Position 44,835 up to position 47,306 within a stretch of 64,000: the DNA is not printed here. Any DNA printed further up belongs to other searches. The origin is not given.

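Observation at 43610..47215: Lower-GC island carrying an IetA/IetS-like module: cytoplasmic AAA ATPase + S8 subtilase (candidate addiction/antiphage system)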

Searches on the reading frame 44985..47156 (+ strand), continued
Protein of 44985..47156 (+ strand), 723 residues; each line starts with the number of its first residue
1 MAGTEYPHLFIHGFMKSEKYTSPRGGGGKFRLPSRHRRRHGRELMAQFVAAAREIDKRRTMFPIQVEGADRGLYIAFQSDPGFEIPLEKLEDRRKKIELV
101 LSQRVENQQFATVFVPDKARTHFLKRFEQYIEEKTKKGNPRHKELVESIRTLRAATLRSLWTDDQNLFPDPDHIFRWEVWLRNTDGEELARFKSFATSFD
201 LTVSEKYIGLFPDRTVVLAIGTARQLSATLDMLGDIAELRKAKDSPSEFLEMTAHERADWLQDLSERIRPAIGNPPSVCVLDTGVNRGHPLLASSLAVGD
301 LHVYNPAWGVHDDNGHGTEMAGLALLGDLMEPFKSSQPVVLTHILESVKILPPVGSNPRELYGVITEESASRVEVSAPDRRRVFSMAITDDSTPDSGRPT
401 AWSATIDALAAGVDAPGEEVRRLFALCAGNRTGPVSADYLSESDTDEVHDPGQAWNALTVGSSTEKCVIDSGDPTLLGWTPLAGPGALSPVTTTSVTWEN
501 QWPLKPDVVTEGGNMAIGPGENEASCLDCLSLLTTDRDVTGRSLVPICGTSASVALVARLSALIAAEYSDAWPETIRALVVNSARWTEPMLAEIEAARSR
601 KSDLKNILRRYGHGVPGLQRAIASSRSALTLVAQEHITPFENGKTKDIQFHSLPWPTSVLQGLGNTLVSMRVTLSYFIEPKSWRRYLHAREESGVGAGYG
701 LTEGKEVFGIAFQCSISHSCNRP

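Call 47: search_dna_similar(query=window:44985-47156:+, collection=plasmids, mode=protein, max_rows=40, rows=spread)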
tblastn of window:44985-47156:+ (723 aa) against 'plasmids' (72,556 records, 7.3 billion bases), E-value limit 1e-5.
Records with a match: 471; places in all: 479; records where one place covers at least 80% of the query: 364.
Best place of each record, by identity: <60% 471.
By first word of the organism name: Klebsiella 213; Agrobacterium 55; Rhizobium 40; Burkholderia 26; Enterobacter 13; Bradyrhizobium 12; Rhodococcus 7; Leptolyngbya 6; Mesorhizobium 5; Escherichia 5; and 51 more.
By predicted mobility (MOB-suite, as given by PLSDB): conjugative 339; non-mobilizable 114; mobilizable 18.
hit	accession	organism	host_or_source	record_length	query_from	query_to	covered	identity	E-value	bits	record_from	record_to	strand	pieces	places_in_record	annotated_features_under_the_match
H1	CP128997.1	Rhodococcus opacus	sludge,sludge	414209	1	689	95%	42.9%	6e-145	476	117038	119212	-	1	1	S8 family peptidase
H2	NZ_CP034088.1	Methylocystis rosea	cell culture,groundwater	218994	7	689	94%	40.6%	2e-130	434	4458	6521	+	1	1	S8 family peptidase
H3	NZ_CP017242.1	Rhizobium etli 8C-3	Phaseolus vulgaris,cell culture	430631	8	685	94%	40.2%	9e-130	432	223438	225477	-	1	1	S8 family peptidase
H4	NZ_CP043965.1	Agrobacterium fabrum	Prosopis cineraria,pure bacterial ...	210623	7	685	94%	39.6%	3e-128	427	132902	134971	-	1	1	S8 family peptidase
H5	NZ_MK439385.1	Agrobacterium tumefaciens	Kerr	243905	7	685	94%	39.3%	7e-128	426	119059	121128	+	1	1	S8 family peptidase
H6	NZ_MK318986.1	Rhizobium rhizogenes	-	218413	7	685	94%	39.3%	2e-126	422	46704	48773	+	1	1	S8 family peptidase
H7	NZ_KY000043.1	Rhizobium rhizogenes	-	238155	7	685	94%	39.2%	1e-126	422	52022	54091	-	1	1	S8 family peptidase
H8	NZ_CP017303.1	Rhodococcus sp. YL-1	pure culture,soil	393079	67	685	86%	42.2%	4e-135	447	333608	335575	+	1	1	S8 family peptidase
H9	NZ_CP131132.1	Shinella zoogloeoides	isolate,Activated charcoal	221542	71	689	86%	41.5%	3e-130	433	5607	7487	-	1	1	S8 family peptidase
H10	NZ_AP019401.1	Klebsiella pneumoniae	Homo sapiens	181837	8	681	93%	37.9%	3e-115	390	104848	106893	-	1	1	S8 family peptidase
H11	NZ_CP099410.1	Klebsiella pneumoniae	cerebrospinal fluid ...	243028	8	681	93%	37.9%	3e-115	390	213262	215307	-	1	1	S8 family peptidase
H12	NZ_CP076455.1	Klebsiella pneumoniae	Homo sapiens,blood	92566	8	681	93%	37.9%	3e-115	390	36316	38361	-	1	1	S8 family peptidase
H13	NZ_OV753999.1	Klebsiella quasipneumoniae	-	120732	8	681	93%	37.9%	3e-115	390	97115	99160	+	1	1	S8 family peptidase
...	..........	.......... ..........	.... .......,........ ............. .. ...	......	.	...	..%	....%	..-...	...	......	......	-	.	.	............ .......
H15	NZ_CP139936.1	Klebsiella pneumoniae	Klebsiella pneumoniae TIBU2.1 was ...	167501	8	681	93%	37.9%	3e-115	390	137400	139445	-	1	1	S8 family peptidase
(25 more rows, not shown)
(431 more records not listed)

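Call 48: get_annotated_region(hit=H4, flank=3000)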
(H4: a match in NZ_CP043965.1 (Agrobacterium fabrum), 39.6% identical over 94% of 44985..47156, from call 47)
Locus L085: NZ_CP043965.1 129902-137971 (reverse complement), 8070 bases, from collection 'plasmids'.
description: Agrobacterium fabrum strain BG5 plasmid pATPC2, complete sequence
organism: Agrobacterium fabrum (NCBI taxid 1176649)
taxonomy: Bacteria; Pseudomonadota; Alphaproteobacteria; Hyphomicrobiales; Rhizobiaceae; Agrobacterium; Agrobacterium fabrum
host: -; source: Prosopis cineraria,pure bacterial culture,nodule; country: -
typing (MOB-suite, as given by PLSDB): conjugative; replicon rep_cluster_490; relaxase MOBQ; mating-pair formation MPF_T
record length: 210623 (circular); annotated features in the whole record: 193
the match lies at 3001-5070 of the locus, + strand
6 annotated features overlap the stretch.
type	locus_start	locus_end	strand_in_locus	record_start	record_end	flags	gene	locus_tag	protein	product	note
CDS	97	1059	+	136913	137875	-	-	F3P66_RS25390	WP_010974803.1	LysR family transcriptional regulator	-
CDS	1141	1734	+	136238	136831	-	-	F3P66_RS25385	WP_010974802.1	DUF6088 family protein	-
CDS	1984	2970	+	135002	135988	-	-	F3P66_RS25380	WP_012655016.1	ATP-binding protein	-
CDS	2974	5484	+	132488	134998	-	-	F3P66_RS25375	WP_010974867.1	S8 family peptidase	-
CDS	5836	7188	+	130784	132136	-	-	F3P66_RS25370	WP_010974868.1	LLM class flavin-dependent oxidoreductase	-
CDS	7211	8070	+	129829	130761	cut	-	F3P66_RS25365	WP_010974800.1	aliphatic sulfonate ABC transporter substrate-binding protein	GO:0042918 - alkanesulfonate transport [Evidence IEA]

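Call 55: predict_structure(alignment_id=A2)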
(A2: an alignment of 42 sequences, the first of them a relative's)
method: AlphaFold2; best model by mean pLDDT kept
length: 814 residues; sequences in the alignment: 42
mean_pLDDT: 85.5   pTM: 0.76
mean pLDDT of the five models: 85.5, 82.5, 80.6, 79.5, 78.0
residues with pLDDT >= 90: 385; 70-90: 344; 50-70: 58; < 50: 27
segments of 3 or more residues with pLDDT < 50: 22-33, 680-689, 723-725
pLDDT, mean of each block of 10 residues (from residue 1): 77 88 39 75 94 86 77 88 83 87 81 92 93 86 89 88 76 86 86 89 80 86 85 82 73 88 93 93 93 92 92 93 96 88 95 84 90 90 85 63 87 64 92 77 87 92 87 84 91 84 92 90 89 94 93 98 96 97 94 89 94 96 95 86 86 92 94 77 44 76 90 82 52 84 89 94 91 60 91 89 92 71
secondary structure, 60 per line:
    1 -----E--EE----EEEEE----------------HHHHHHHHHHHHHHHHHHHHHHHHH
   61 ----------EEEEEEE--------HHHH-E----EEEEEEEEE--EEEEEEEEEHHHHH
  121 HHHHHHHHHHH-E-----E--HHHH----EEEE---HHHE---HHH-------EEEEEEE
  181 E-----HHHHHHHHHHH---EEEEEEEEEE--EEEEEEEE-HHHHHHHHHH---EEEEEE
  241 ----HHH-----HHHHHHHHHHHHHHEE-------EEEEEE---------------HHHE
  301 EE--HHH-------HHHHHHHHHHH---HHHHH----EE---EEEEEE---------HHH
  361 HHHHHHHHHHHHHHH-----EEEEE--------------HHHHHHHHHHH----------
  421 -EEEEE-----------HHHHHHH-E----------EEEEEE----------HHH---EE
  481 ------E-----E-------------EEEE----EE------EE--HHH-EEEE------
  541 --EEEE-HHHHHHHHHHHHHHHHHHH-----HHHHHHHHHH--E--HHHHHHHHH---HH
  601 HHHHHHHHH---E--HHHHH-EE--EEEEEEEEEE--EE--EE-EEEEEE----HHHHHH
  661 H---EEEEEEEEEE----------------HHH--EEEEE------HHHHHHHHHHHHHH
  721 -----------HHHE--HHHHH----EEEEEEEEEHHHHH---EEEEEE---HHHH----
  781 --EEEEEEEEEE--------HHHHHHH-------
elements in order (helices of 4 or more, strands of 3 or more residues): E15-19 H36-60 E71-77 H86-89 E96-104 E107-115 H116-131 H142-145 E150-153 E174-181 H187-197 E201-210 E213-220 H222-231 E235-240 H253-266 E276-281 E300-302 H315-325 H329-333 E343-348 H358-375 E381-385 H400-410 E422-426 H438-444 E457-462 E507-510 E531-534 E543-546 H548-566 H572-581 H587-595 H599-609 H616-620 E626-635 E645-650 H655-661 E665-674 E696-700 H707-720 H738-742 E747-755 H756-760 E764-769 H773-776 E783-792 H801-807

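Call 57: fold_search(model_id=the predicted structure, library=pdb)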
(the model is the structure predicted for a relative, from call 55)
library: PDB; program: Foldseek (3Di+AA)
matches with E <= 10: 1352; with E <= 0.001: 231
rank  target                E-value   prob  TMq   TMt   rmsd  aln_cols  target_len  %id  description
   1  3afg_B                9.0e-20  1.00  0.32  0.49  22.9       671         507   12  Crystal structure of ProN-Tk-SP from Thermococcus kodakaraensis (released 2010-08-04)
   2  3afg_A                2.6e-19  1.00  0.33  0.50  23.5       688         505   13  Crystal structure of ProN-Tk-SP from Thermococcus kodakaraensis (released 2010-08-04)
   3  8jmw_A                1.8e-15  1.00  0.31  0.46  10.9       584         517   13  Fibril form of serine peptidase Vpr (released 2023-12-06)
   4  9ues_B                5.8e-15  1.00  0.32  0.59   8.0       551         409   14  Crystal structure of an inactive TKSP mutant in complex with the TKS propeptide (released 2026-02-18)
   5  3qfh_A                2.4e-14  1.00  0.28  0.51  25.9       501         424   15  2.05 Angstrom Resolution Crystal Structure of Epidermin Leader Peptide Processing Serine Protease (EpiP) from Staphylo (released 2011-02-02)
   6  3qfh_C                3.4e-14  1.00  0.28  0.51  25.5       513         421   15  2.05 Angstrom Resolution Crystal Structure of Epidermin Leader Peptide Processing Serine Protease (EpiP) from Staphylo (released 2011-02-02)
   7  3qfh_D                5.8e-14  1.00  0.27  0.49  25.1       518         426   14  2.05 Angstrom Resolution Crystal Structure of Epidermin Leader Peptide Processing Serine Protease (EpiP) from Staphylo (released 2011-02-02)
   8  3t41_B                1.5e-13  1.00  0.27  0.50  25.9       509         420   15  1.95 Angstrom Resolution Crystal Structure of Epidermin Leader Peptide Processing Serine Protease (EpiP) S393A Mutant  (released 2011-08-17)
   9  3wiv_C                2.7e-13  1.00  0.26  0.49  24.8       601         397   13  Crystal structure of Pro-S324A/D356A (released 2014-10-01)
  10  6dwq                  2.8e-13  1.00  0.27  0.73   6.9       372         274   17  Subtilisin serine protease modified with the protease inhibitor cyanobenzylsulfonylfluoride (released 2019-07-03)
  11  3qfh_B                3.0e-13  1.00  0.28  0.50  25.7       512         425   15  2.05 Angstrom Resolution Crystal Structure of Epidermin Leader Peptide Processing Serine Protease (EpiP) from Staphylo (released 2011-02-02)
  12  7am8                  3.2e-13  1.00  0.26  0.74   7.6       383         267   14  Crystal structure of Omniligase mutant W189F (released 2021-02-17)
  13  3qtl_A                3.8e-13  1.00  0.26  0.73   6.8       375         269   19  Structural Basis for Dual-inhibition Mechanism of a Non-classical Kazal-type Serine Protease Inhibitor from Horseshoe  (released 2011-06-01)
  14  3t41_A                4.1e-13  1.00  0.28  0.50  25.6       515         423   14  1.95 Angstrom Resolution Crystal Structure of Epidermin Leader Peptide Processing Serine Protease (EpiP) S393A Mutant  (released 2011-08-17)
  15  5vlp_A                4.1e-13  1.00  0.25  0.34  23.4       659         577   12  PCSK9 complex with LDLR antagonist peptide and Fab7G7 (released 2017-08-16)
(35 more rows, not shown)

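Call 60: search_solved_structures(query=A2, max_evalue=0.001)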
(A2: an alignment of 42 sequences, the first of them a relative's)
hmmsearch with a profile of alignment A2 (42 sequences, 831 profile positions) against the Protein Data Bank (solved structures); distinct sequences matched with E-value up to 0.001: 12.
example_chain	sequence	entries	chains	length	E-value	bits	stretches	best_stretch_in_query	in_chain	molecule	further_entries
1ea7_A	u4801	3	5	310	9e-07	30.3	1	276-326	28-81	SERINE PROTEASE | 36KDA PROTEASE | Sphericase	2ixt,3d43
2gko_A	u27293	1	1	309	3.3e-06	28.4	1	276-325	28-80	microbial serine proteinases; subtilisin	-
1c3l_A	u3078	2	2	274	7.1e-06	27.3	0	276-355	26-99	SUBTILISIN-CARLSBERG | Subtilisin Carlsberg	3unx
1af4_A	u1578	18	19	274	8.9e-06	27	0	276-355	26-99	SUBTILISIN CARLSBERG | SUBTILISIN CARLSBERG, TYPE VIII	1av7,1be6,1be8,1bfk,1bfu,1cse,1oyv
1yu6_A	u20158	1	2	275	9e-06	27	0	276-355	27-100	Subtilisin Carlsberg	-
1scn_E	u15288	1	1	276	9.1e-06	26.9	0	276-355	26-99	SUBTILISIN CARLSBERG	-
3qtl_A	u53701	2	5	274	1.1e-05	26.7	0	276-355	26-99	Subtilisin-like serin protease | KerA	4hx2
4gi3_A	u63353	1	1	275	1.1e-05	26.7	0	276-355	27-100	KerA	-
1sel_A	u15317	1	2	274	8.4e-05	23.7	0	276-355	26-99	SELENOSUBTILISIN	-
1avt_A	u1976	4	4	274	8.4e-05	23.7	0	276-355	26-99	SUBTILISIN CARLSBERG, TYPE VIII | KerA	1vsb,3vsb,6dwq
9rk9_B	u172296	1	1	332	0.00019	22.6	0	517-594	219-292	Subtilisin-like serine protease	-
1bh6_A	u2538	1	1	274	0.0005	21.2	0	484-591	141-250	SUBTILISIN DY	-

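Call 65: search_protein_families(library=padloc, proteins=[P0001, L085:2974-5484:+, L085:1984-2970:+, L001:740-1729:+], max_evalue=0.00001)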
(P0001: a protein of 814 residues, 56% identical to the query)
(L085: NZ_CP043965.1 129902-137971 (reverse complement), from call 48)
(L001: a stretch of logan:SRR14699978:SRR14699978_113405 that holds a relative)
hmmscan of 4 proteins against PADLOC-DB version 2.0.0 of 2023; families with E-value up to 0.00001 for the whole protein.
P0001 (814 aa): 6 families
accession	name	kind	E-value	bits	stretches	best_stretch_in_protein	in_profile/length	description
PDLC02198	IetS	-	6.8e-41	138.1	1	263-802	242-773/795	-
PDLC04233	IetS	-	1.1e-29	101.2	2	449-812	499-848/855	-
PDLC02197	IetS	-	7.3e-20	68.8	1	227-674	211-610/749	-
PDLC02201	IetS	-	6.2e-15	52.5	1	273-674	253-601/781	-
PDLC02199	IetS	-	2.4e-12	43.9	1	273-674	314-679/826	-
PDLC02200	IetS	-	3.2e-07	26.9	1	228-674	224-627/780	-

L085:2974-5484:+ (836 aa): 4 families
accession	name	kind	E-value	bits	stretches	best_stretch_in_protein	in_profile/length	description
PDLC02198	IetS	-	4.8e-25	85.6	1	283-822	246-777/795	-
PDLC04233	IetS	-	1.2e-22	77.8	1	467-829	499-849/855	-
PDLC02201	IetS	-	1.4e-12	44.7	1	333-659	288-576/781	-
PDLC02197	IetS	-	3.8e-12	43.3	1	208-649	178-579/749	-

L085:1984-2970:+ (328 aa): 6 families
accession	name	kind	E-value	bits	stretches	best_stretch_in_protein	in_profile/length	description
PDLC02196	IetA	-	2.6e-71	239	1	2-323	2-322/374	-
PDLC04232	IetA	-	1.3e-66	223.3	1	1-313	1-307/330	-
PDLC02195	IetA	-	9.4e-57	191.1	1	51-311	65-325/395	-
PDLC04231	IetA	-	1.1e-37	128.3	1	1-255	1-249/262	-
PDLC00914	TRIP13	-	3.8e-12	44.3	1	126-281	74-246/302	TRIP13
PDLC00915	TRIP13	-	5.5e-12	43.7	1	90-316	29-285/302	TRIP13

L001:740-1729:+ (329 aa): 6 families
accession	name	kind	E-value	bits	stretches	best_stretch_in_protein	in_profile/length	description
PDLC02196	IetA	-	3.4e-71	238.7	1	2-326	2-323/374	-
PDLC04232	IetA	-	4.6e-66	221.5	1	1-326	1-318/330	-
PDLC02195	IetA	-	1.5e-56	190.5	1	3-311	3-323/395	-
PDLC04231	IetA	-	3.4e-37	126.6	1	87-261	79-254/262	-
PDLC00914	TRIP13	-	7.8e-12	43.2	1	171-284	137-247/302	TRIP13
PDLC00915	TRIP13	-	1.3e-07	29.4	1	128-272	66-228/302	TRIP13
